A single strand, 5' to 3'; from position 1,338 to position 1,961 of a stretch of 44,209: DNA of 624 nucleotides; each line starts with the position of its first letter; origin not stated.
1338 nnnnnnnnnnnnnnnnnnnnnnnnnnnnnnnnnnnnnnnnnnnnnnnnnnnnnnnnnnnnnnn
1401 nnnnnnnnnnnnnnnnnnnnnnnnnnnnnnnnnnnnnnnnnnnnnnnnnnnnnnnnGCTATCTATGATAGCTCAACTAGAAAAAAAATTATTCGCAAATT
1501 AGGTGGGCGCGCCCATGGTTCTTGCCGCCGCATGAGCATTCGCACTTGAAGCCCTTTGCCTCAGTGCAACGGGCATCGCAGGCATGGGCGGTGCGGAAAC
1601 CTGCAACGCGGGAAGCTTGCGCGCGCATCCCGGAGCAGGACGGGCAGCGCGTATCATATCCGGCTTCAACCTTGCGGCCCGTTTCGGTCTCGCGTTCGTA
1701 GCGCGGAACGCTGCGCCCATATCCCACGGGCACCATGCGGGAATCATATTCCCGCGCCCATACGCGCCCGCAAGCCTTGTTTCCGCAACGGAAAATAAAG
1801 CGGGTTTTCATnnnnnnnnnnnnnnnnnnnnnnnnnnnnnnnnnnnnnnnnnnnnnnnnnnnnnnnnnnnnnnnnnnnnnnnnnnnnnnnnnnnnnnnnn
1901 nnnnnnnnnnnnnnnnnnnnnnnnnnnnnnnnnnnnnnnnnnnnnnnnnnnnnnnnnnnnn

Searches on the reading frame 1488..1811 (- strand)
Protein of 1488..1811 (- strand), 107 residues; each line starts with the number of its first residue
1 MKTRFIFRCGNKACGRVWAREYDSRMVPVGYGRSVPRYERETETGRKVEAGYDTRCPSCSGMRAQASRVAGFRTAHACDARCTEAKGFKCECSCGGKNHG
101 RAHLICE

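Call 21: find_encoding_contigs(protein=window:1488-1811:-, flank=10000, max_places=10)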
Protein window:1488-1811:- (107 aa): 3 contigs read that carry it; 3 places shown.
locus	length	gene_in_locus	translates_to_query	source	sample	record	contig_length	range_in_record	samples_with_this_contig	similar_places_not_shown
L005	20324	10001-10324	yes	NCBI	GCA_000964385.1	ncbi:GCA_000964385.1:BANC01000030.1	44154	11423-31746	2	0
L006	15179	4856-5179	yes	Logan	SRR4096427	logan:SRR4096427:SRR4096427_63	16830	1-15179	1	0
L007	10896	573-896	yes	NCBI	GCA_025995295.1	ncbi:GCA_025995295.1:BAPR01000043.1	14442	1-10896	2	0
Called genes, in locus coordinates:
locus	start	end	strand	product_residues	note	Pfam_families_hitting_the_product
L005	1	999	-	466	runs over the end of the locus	-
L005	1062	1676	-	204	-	PF06810:Phage_scaffold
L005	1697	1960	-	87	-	-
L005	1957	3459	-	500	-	PF05133:SPP1_portal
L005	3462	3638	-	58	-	-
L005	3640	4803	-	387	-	-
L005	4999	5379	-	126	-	-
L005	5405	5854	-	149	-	-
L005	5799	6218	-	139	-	-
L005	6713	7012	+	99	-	-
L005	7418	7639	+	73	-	-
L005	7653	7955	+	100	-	-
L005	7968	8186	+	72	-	-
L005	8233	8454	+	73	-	-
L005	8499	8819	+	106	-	-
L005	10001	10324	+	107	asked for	-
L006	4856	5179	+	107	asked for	-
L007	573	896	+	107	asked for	-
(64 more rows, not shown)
